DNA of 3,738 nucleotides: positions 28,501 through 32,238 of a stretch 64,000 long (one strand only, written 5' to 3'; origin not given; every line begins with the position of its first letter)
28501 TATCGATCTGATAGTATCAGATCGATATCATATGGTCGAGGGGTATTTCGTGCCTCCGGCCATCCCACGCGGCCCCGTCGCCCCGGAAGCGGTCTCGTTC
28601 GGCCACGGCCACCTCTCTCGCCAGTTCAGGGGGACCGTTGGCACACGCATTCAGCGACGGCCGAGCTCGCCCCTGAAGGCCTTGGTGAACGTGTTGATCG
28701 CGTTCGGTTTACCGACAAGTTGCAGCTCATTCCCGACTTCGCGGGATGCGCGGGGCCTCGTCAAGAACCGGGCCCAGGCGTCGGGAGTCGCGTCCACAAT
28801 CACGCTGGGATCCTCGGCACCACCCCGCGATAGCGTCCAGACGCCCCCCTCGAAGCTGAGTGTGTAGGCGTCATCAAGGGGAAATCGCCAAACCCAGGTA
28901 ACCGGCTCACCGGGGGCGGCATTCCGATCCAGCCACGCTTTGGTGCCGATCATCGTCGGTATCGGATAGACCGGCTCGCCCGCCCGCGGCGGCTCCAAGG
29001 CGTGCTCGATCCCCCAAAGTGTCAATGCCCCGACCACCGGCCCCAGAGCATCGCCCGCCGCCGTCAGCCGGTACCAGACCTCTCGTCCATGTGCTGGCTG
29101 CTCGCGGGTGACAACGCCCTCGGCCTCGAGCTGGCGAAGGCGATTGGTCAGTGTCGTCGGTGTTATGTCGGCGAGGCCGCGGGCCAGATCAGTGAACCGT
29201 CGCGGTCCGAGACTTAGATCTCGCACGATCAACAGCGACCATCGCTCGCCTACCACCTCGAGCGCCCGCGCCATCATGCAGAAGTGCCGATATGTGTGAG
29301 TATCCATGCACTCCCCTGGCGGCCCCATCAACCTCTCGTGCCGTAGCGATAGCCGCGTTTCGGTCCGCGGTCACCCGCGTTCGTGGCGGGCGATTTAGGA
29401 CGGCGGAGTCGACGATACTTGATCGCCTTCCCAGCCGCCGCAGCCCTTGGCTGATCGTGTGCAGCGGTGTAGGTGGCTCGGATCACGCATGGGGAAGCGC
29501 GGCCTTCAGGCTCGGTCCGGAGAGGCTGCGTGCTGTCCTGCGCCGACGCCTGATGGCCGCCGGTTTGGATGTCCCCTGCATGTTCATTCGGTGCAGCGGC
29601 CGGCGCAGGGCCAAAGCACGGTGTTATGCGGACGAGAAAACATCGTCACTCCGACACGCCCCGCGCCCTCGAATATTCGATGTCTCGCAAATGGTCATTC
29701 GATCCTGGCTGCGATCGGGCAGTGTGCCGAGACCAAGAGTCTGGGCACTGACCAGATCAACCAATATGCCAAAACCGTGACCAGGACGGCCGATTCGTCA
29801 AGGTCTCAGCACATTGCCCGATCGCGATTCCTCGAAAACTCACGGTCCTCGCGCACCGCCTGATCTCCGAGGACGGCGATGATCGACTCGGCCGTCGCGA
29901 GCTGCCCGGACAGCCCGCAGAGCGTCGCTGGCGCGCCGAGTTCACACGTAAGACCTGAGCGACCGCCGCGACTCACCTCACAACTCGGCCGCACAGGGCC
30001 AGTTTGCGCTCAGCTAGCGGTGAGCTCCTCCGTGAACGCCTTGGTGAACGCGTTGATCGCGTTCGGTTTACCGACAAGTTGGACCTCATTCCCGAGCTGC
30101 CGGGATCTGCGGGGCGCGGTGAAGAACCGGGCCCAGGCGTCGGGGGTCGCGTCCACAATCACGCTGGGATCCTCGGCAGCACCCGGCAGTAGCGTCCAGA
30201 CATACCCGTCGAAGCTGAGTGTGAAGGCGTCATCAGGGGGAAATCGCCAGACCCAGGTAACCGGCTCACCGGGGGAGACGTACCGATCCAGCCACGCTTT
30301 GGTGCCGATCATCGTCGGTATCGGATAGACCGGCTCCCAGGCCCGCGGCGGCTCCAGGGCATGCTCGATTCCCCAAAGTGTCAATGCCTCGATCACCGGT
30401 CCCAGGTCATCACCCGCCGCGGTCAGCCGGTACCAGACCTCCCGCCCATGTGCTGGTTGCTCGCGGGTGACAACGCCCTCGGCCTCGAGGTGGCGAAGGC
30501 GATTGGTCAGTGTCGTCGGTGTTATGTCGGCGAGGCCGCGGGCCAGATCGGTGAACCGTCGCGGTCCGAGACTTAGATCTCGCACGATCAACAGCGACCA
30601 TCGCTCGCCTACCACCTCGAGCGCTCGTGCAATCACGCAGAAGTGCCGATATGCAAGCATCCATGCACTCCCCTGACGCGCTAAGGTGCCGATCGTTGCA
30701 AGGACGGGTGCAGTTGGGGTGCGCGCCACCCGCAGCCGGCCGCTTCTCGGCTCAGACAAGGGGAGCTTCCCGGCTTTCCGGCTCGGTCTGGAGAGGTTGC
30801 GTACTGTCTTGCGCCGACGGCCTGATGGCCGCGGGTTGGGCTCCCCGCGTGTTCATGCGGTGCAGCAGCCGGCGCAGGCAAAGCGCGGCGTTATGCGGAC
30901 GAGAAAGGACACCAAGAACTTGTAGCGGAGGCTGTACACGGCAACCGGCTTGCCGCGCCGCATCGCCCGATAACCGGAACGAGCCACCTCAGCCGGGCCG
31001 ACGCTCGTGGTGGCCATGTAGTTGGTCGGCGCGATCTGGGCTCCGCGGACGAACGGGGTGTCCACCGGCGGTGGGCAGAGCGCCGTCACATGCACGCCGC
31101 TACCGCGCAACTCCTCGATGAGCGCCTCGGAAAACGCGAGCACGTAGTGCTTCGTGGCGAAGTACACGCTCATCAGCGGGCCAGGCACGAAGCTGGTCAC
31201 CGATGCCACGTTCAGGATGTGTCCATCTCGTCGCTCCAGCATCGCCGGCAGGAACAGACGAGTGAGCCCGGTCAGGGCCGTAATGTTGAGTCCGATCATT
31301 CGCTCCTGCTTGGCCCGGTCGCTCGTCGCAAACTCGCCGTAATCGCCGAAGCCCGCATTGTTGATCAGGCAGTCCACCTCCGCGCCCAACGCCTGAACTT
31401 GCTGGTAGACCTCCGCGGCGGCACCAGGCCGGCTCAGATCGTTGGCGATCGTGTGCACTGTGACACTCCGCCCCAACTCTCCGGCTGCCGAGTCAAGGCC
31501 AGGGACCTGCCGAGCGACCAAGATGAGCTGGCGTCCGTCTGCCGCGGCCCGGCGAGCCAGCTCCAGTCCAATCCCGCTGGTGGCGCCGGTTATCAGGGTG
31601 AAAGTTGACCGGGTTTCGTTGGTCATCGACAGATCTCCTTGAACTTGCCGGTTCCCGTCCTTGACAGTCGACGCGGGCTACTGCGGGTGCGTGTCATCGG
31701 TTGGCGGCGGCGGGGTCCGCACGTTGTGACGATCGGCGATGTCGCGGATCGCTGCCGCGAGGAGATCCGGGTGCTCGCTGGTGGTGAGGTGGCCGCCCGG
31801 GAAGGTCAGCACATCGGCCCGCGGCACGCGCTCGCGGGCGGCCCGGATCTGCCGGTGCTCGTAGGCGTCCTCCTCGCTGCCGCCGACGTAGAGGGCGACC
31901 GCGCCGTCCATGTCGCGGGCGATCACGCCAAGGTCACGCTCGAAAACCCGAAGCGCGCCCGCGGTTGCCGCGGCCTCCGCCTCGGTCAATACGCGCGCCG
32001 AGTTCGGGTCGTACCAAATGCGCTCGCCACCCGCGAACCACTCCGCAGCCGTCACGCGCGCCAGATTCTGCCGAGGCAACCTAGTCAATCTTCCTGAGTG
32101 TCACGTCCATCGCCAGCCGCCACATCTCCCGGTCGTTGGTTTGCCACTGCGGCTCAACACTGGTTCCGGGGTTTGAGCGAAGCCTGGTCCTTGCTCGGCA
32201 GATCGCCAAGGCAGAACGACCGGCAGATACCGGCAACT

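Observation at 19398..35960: Five copies of a conserved 70-95 nt CTGCC-box element, each in sense orientation upstream of an efflux pump or DHFR-family gene: candidate new leader RNA or operator regulon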

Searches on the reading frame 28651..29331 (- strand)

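Call 12: search_protein_families(library=pfam, proteins=[window:28651-29331:-], max_evalue=0.001)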
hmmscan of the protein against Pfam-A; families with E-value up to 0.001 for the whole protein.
window:28651-29331:- (226 aa): 3 families
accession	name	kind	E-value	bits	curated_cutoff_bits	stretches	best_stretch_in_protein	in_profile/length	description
PF01638.23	HxlR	-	4.4e-21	75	20.8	1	26-110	1-86/91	HxlR-like helix-turn-helix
PF12840.13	HTH_20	-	0.0003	21.1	27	1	35-76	9-50/51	Helix-turn-helix domain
PF03551.20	PadR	-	0.00073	19.9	27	0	46-94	19-70/75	Transcriptional regulator PadR-like family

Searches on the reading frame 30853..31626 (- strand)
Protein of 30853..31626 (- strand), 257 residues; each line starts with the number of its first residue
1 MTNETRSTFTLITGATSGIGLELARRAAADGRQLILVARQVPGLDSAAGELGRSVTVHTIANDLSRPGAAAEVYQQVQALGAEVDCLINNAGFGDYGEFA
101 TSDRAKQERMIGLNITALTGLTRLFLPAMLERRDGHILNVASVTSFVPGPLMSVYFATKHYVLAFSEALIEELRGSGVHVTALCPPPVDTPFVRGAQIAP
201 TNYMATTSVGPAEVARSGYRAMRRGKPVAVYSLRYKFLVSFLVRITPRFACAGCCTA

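Call 12: search_protein_families(library=pfam, proteins=[window:30853-31626:-], max_evalue=0.001)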
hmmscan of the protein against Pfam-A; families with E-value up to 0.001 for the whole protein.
window:30853-31626:- (257 aa): 4 families
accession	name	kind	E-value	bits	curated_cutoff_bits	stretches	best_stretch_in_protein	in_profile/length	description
PF00106.31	adh_short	-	4.6e-44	150.7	26.6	1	10-194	3-188/195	short chain dehydrogenase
PF13561.12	adh_short_C2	-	2.5e-27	96.4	27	1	14-198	1-186/236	Enoyl-(Acyl carrier protein) reductase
PF08659.16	KR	-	3.2e-11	43.9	22.6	1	10-183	3-173/180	KR domain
PF13460.12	NAD_binding_10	-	0.00082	19.7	27.2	0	14-191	1-149/184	NAD(P)H-binding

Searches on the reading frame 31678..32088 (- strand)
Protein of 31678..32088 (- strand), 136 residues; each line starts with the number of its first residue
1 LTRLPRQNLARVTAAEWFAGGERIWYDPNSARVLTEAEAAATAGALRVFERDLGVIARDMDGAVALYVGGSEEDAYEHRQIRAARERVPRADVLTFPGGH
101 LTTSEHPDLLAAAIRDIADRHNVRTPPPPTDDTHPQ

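Call 13: search_protein_families(library=pfam, proteins=[window:31678-32088:-], max_evalue=0.001)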
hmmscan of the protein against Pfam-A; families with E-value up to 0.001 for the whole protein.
window:31678-32088:- (136 aa): 1 family
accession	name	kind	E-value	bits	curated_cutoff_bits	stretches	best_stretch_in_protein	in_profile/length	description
PF12697.13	Abhydrolase_6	-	0.00082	20.5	26.3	1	7-113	110-217/217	Alpha/beta hydrolase family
